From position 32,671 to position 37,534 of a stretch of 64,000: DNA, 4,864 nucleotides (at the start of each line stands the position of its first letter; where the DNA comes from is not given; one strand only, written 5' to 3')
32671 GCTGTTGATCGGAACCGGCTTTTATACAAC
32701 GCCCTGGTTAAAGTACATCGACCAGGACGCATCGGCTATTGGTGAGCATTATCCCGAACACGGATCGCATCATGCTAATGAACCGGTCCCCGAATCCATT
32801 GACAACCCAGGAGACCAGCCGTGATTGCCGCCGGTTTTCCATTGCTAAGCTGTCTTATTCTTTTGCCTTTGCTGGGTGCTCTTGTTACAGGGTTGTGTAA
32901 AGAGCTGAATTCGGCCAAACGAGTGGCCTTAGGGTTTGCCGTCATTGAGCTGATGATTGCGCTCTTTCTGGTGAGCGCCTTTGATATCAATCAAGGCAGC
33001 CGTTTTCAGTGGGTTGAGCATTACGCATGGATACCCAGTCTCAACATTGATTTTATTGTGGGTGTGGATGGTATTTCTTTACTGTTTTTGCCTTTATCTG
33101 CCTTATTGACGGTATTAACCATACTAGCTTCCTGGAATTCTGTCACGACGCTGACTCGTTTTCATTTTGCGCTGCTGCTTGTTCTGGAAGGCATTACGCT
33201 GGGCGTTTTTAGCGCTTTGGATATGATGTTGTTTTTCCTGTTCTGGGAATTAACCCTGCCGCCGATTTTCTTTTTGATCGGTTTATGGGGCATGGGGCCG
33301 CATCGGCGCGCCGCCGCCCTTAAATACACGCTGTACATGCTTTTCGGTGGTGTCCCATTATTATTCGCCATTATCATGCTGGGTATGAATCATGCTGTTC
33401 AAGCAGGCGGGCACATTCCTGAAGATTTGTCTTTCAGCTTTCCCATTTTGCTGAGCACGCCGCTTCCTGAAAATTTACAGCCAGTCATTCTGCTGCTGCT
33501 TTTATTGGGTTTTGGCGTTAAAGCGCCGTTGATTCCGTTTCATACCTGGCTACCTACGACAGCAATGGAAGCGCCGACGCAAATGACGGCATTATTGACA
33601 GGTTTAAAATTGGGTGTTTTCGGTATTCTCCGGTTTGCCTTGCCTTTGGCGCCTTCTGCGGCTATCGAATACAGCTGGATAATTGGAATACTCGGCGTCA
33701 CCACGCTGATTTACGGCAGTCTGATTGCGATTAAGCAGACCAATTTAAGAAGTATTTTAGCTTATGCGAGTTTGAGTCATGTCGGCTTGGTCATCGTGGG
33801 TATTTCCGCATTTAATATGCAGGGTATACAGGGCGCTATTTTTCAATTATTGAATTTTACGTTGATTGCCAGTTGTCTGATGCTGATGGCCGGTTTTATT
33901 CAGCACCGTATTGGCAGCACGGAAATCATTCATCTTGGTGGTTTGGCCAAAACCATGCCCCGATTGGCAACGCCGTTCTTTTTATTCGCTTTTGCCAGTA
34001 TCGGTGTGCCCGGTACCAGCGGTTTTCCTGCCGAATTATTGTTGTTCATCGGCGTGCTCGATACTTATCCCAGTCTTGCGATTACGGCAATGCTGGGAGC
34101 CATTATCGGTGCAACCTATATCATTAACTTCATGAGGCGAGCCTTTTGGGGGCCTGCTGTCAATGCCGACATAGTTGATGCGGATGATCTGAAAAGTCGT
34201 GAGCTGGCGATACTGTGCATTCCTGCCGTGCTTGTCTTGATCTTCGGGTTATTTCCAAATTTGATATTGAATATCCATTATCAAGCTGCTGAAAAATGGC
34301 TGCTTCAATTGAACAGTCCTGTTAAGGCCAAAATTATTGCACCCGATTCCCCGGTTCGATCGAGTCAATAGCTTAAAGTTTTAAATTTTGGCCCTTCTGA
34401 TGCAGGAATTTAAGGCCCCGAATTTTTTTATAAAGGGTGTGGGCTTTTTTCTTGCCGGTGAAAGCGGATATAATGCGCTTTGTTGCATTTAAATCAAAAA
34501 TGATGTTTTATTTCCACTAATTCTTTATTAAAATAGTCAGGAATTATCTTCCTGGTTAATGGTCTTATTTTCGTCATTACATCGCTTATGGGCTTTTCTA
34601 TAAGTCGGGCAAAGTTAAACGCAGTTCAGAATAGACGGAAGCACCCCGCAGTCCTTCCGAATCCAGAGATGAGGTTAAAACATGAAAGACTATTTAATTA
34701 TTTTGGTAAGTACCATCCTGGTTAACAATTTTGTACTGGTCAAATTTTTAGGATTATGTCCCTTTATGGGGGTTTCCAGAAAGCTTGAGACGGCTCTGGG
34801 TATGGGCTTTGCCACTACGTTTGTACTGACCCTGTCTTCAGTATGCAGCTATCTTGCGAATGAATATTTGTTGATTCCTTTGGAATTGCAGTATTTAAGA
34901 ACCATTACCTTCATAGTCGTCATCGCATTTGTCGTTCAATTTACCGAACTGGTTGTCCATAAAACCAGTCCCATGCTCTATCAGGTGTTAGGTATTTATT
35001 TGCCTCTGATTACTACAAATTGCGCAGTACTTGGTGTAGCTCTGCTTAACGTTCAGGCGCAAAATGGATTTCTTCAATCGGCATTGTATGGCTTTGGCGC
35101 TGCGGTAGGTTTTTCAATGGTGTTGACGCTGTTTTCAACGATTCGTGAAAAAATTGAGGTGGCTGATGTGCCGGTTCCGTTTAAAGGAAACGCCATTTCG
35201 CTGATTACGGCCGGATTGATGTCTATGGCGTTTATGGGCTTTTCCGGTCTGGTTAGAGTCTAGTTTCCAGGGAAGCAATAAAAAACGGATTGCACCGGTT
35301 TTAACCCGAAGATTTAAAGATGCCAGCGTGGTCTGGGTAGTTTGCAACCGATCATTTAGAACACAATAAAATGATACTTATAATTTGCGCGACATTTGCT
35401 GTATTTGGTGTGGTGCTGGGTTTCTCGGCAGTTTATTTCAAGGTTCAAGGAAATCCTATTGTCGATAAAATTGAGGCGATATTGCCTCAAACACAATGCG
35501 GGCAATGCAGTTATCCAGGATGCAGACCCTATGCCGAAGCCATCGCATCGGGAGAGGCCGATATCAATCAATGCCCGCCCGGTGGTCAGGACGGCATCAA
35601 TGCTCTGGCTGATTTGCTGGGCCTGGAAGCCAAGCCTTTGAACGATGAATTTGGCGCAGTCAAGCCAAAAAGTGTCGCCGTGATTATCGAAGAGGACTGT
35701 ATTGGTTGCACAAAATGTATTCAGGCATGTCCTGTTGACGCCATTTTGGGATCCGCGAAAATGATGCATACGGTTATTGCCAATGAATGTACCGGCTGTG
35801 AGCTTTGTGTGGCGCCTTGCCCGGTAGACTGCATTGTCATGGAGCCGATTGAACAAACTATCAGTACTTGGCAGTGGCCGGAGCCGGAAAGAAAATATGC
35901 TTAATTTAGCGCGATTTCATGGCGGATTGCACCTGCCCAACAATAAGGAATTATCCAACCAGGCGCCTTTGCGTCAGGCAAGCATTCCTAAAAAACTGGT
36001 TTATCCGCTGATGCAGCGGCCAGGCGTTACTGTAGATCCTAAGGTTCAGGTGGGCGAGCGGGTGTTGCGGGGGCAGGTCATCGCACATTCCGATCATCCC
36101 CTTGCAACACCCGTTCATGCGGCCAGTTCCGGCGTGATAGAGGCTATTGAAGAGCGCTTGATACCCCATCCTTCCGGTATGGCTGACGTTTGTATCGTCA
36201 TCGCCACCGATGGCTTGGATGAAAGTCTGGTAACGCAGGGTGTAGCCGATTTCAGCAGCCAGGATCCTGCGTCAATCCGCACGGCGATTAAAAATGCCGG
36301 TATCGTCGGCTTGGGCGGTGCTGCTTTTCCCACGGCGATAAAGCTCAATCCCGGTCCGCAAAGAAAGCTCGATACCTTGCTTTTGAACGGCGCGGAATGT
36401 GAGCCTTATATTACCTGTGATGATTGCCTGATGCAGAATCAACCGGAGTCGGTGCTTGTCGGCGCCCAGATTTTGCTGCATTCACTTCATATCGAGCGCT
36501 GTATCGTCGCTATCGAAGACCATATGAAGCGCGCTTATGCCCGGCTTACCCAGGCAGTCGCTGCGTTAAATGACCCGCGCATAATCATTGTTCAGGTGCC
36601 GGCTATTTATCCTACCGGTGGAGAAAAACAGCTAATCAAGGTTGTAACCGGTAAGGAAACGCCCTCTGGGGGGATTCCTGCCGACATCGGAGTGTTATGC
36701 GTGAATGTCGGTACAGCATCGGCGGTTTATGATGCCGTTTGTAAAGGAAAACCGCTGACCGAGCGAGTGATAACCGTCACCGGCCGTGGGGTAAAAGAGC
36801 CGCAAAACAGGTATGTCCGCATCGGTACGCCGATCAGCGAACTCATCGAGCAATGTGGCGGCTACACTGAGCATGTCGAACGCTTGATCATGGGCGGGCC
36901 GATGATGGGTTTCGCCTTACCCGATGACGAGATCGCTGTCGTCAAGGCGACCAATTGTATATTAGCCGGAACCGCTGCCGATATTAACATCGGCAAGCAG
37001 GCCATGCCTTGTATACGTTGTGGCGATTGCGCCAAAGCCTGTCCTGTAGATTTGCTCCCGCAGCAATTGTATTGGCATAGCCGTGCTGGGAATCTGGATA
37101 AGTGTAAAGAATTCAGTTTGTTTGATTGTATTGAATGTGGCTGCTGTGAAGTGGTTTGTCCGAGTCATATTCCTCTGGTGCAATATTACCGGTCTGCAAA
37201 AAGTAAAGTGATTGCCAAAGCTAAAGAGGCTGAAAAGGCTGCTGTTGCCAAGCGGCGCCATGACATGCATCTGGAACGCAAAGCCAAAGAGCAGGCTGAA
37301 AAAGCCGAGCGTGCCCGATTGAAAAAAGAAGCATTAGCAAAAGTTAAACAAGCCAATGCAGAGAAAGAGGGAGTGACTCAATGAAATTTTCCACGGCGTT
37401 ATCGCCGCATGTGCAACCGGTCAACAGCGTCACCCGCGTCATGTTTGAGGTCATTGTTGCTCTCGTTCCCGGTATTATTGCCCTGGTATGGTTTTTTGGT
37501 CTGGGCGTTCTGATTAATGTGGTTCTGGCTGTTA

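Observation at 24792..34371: Five-gene DabA cluster with four complex-I antiporter-like subunits instead of the canonical two-gene DAB pair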

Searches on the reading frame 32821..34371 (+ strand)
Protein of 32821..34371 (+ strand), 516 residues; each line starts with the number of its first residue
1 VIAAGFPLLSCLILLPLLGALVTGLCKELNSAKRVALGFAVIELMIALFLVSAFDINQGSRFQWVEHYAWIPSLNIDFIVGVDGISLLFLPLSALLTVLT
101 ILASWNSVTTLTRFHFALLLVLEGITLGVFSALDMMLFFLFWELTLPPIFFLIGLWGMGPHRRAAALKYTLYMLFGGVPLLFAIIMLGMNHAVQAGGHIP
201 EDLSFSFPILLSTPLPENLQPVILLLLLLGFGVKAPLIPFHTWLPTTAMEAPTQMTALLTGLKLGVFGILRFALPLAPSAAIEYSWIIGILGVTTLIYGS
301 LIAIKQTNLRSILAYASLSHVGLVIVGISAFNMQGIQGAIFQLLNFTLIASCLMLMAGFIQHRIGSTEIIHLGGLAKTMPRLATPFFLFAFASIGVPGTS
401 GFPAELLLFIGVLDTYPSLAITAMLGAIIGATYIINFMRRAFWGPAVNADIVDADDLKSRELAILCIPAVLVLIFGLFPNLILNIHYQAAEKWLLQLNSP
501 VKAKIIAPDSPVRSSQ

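Call 3: search_protein_families(library=pfam, proteins=[window:32821-34371:+])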
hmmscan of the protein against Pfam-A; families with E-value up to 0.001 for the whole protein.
window:32821-34371:+ (516 aa): 1 family
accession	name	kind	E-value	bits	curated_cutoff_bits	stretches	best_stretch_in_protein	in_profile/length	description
PF00361.26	Proton_antipo_M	-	4.8e-63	213.5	21.5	1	132-429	1-293/294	NADH:quinone oxidoreductase/Mrp antiporter, TM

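Call 4: search_protein_families(library=ncbifam, proteins=[window:32821-34371:+])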
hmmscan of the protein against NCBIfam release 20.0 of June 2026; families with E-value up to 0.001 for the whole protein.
window:32821-34371:+ (516 aa): 70 families (the best 25 are shown)
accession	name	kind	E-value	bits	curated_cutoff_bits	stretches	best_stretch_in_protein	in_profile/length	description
TIGR01972.1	NDH_I_M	subfamily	8.4e-137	456.8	263.8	1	9-494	1-483/486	NADH-quinone oxidoreductase subunit M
NF004500.0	PRK05846.1-4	equivalog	2e-116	389.8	550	1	6-499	4-508/525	NADH-quinone oxidoreductase subunit M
NF004499.0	PRK05846.1-3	equivalog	2.1e-110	369.8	585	1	6-502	4-493/502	NADH-quinone oxidoreductase subunit M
NF004501.0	PRK05846.1-5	subfamily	3.6e-104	349.3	598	1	5-496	3-486/492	NADH-quinone oxidoreductase subunit M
NF004505.0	PRK05846.2-5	equivalog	6.3e-104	348.5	700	1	8-497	4-485/508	NADH-quinone oxidoreductase subunit M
NF009212.0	PRK12561.1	subfamily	4.8e-97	325.9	645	1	2-493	2-495/531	NAD(P)H-quinone oxidoreductase subunit 4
NF004498.0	PRK05846.1-1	equivalog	1e-90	305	614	1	8-494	2-500/509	NADH-quinone oxidoreductase subunit M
NF004506.0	PRK05846.2-6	equivalog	8.3e-89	299.1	789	1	7-495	5-491/493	NADH-quinone oxidoreductase subunit M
NF004504.0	PRK05846.2-3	equivalog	1e-84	285.4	785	1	9-490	20-490/499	NADH-quinone oxidoreductase subunit M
NF005060.0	PRK06473.1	equivalog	2e-81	274.2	747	1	8-486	1-474/500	NADH-quinone oxidoreductase subunit M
NF002713.0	PRK02546.1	subfamily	2.3e-80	270.6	827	1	3-497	5-502/533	NAD(P)H-quinone oxidoreductase subunit 4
NF005611.0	PRK07363.1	equivalog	6.7e-77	259.1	764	1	8-503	1-490/501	NADH-quinone oxidoreductase subunit M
NF004502.0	PRK05846.2-1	equivalog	1.5e-71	241.7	791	1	8-480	5-484/500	NADH-quinone oxidoreductase subunit M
NF009285.0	PRK12645.1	equivalog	2.4e-51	174.9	1028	1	8-491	3-505/804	Na+/H+ antiporter subunit A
NF009288.0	PRK12648.1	equivalog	2.5e-51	174.8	1104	1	9-496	3-488/954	monovalent cation/H+ antiporter subunit A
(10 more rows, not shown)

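Call 29: search_solved_structures(query=window:32821-34371:+, max_evalue=1e-20)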
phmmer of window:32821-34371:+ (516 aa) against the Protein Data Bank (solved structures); distinct sequences matched with E-value up to 1e-20: 48.
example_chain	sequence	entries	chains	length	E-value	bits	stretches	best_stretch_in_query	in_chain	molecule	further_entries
8qby_M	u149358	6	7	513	9.8e-81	275.3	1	8-492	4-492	NADH dehydrogenase subunit M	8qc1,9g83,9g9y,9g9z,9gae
7aqw_M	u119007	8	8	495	3.2e-74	253.8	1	9-487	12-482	NADH-ubiquinone oxidoreductase chain 4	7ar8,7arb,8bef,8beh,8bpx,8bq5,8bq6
8e9g_M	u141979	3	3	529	5.2e-74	253.1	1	4-497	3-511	NADH-quinone oxidoreductase, M subunit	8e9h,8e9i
7ar7_M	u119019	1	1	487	6.5e-74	252.8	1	9-487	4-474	NADH-ubiquinone oxidoreductase chain 4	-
7aqq_M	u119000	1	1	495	1.1e-73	252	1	9-487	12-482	NADH-ubiquinone oxidoreductase chain 4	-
7a23_M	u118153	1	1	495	4.7e-73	249.9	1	9-487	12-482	Nad4m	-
8e73_4M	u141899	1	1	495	8.1e-72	245.8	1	9-484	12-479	Nad4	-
3rko_M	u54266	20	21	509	2e-70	241.3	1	8-490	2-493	NADH-QUINONE OXIDOREDUCTASE SUBUNIT M | NADH dehydrogenase I subunit M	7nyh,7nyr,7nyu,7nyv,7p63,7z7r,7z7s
7p61_M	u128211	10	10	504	2.1e-70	241.1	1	8-489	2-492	NADH dehydrogenase I subunit M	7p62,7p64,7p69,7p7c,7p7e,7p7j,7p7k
6hum_D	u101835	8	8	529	4.3e-68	233.6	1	5-487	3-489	NAD(P)H-quinone oxidoreductase chain 4 1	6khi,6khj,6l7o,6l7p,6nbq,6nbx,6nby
7eu3_D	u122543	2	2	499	2.7e-64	221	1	6-492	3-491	NAD(P)H-quinone oxidoreductase chain 4, chloroplastic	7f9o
9grx_D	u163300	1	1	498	1.1e-63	219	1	6-492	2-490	NAD(P)H-quinone oxidoreductase chain 4, chloroplastic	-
6tjv_D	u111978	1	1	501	3.4e-63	217.4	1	6-481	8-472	NADH dehydrogenase subunit 4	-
7wff_D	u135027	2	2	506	2.6e-60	207.9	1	5-491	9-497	NAD(P)H-quinone oxidoreductase chain 4, chloroplastic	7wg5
7zm7_4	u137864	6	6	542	2e-53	185.2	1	32-489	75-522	NADH-ubiquinone oxidoreductase chain 4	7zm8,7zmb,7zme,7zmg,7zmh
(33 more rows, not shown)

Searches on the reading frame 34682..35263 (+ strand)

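Call 3: search_protein_families(library=pfam, proteins=[window:34682-35263:+])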
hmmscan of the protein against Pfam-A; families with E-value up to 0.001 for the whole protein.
window:34682-35263:+ (193 aa): 1 family
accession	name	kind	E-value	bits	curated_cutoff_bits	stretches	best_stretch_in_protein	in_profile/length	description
PF02508.19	Rnf-Nqr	-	6.7e-61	205.8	23.8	1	5-190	2-173/174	Rnf-Nqr subunit, membrane protein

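Call 4: search_protein_families(library=ncbifam, proteins=[window:34682-35263:+])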
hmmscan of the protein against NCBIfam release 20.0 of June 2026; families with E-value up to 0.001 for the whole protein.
window:34682-35263:+ (193 aa): 11 families
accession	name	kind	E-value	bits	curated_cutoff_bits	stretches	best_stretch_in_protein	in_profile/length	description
NF003481.0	PRK05151.1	equivalog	2e-100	334.8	240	1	1-192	1-192/193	electron transport complex subunit RsxA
TIGR01943.1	rnfA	subfamily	7e-86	287.5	229.3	1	3-191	2-190/190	RnfABCDGE type electron transport complex subunit A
NF041835.1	rnfA_Methano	equivalog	9.4e-59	199.1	300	1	5-189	7-191/195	Rnf electron transport complex subunit RnfA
TIGR01940.1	nqrE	equivalog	2.8e-49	168.2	247.55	1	3-190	2-199/200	NADH:ubiquinone reductase (Na(+)-transporting) subunit E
NF002200.0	PRK01061.1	equivalog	1.1e-44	153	351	1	5-190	12-209/250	Na(+)-translocating NADH-quinone reductase subunit E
NF009108.0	PRK12456.1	equivalog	3.7e-37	128.4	398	1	3-190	4-197/199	Na(+)-translocating NADH-quinone reductase subunit E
NF009070.0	PRK12405.1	subfamily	1.2e-30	106.4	184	1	3-158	3-152/231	electron transport complex subunit RsxE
TIGR01948.1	rnfE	subfamily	7.2e-29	100.8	213.4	1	8-159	4-149/196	RnfABCDGE type electron transport complex subunit E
NF041839.1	rnfE_Methano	equivalog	4e-20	72.5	350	1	12-174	10-165/203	Rnf electron transport complex subunit RnfE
NF006777.0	PRK09292.1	equivalog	4e-19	69.2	235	1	6-158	9-155/209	NADH:ubiquinone reductase (Na(+)-transporting) subunit D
TIGR01939.1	nqrD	equivalog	3.9e-17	62.8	244.85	1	3-159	5-155/207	NADH:ubiquinone reductase (Na(+)-transporting) subunit D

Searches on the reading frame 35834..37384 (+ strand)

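Call 3: search_protein_families(library=pfam, proteins=[window:35834-37384:+])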
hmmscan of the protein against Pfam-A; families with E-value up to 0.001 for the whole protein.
window:35834-37384:+ (516 aa): 11 families
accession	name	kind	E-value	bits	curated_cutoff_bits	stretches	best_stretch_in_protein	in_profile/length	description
PF01512.22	Complex1_51K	-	1.8e-49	167.9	31.2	1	152-299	1-149/150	Nuo51 FMN-binding domain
PF13375.12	RnfC_N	-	3e-29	101.5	25.6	1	27-127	2-100/101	RnfC Barrel sandwich hybrid domain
PF10531.15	SLBB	-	5.9e-14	52.1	27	1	312-361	1-55/55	SLBB domain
PF13534.11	Fer4_17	-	4.2e-07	30.9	22.2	0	383-407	36-60/61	4Fe-4S dicluster domain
PF13183.11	Fer4_8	-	5.5e-07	30.5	27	1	392-446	4-68/68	4Fe-4S dicluster domain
PF12838.12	Fer4_7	-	1.2e-06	29.3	27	1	393-445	2-51/52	4Fe-4S dicluster domain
PF13237.11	Fer4_10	-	8e-06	26.1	25.5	1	389-443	5-53/53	4Fe-4S dicluster domain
PF00037.32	Fer4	-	8.3e-06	25.8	21.1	0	393-406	8-21/24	4Fe-4S binding domain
PF13187.11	Fer4_9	-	0.00014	22.3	27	1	393-445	2-50/52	4Fe-4S dicluster domain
PF12797.12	Fer4_2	-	0.00018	21.7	24.5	0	392-405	9-22/22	4Fe-4S binding domain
PF12800.12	Fer4_4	-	0.00099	19.7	24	0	431-443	3-15/17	4Fe-4S binding domain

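Call 4: search_protein_families(library=ncbifam, proteins=[window:35834-37384:+])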
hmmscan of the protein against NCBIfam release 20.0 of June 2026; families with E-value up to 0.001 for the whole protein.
window:35834-37384:+ (516 aa): 18 families
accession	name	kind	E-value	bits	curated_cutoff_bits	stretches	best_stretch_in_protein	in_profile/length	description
NF003454.1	PRK05035.1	equivalog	6.5e-197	655.4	345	1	25-512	3-487/556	electron transport complex subunit RsxC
TIGR01945.1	rnfC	subfamily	2.7e-164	546.8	245.95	1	26-462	2-434/435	RnfABCDGE type electron transport complex subunit C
NF041837.1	rnfC_Methano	equivalog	1.9e-67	228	650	2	249-465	218-432/438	Rnf electron transport complex subunit RnfC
TIGR04481.1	PR_assoc_PrdC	equivalog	1.2e-47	162.7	490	1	58-398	4-322/425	proline reductase-associated electron transfer protein PrdC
NF003761.0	PRK05352.1-4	equivalog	2.2e-18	66.2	450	2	52-363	29-313/449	Na(+)-translocating NADH-quinone reductase subunit A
TIGR01959.1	nuoF_fam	equivalog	1.6e-12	46.6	558.65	1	145-244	35-136/410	NADH-quinone oxidoreductase subunit NuoF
NF010120.0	PRK13596.1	equivalog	3.5e-08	32.4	389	1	142-250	37-148/433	NADH-quinone oxidoreductase subunit NuoF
TIGR01936.1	nqrA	equivalog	1e-07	31.3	321.05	1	64-364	38-310/446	NADH:ubiquinone reductase (Na(+)-transporting) subunit A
TIGR00314.1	cdhA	equivalog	3.3e-07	28.5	781.3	1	388-465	396-472/784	CO dehydrogenase/acetyl-CoA synthase complex subunit alpha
NF008436.0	PRK11278.1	equivalog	2.5e-06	26.6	749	1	143-244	46-150/448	NADH-quinone oxidoreductase subunit NuoF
NF006076.0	PRK08222.1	equivalog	8.3e-06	25.7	270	1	390-470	37-111/181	hydrogenase 4 subunit H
NF009053.0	PRK12387.1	subfamily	8.6e-06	25.6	204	1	390-469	37-110/180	formate hydrogenlyase complex iron-sulfur subunit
TIGR02512.1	FeFe_hydrog_A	subfamily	0.00014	20.8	405.95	1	390-472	6-89/375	[FeFe] hydrogenase, group A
NF003759.0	PRK05352.1-2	equivalog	0.00018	20.4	505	0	300-360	250-308/447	Na(+)-translocating NADH-quinone reductase subunit A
NF008369.0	PRK11168.1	equivalog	0.00026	20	278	0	393-475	13-104/401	anaerobic glycerol-3-phosphate dehydrogenase subunit C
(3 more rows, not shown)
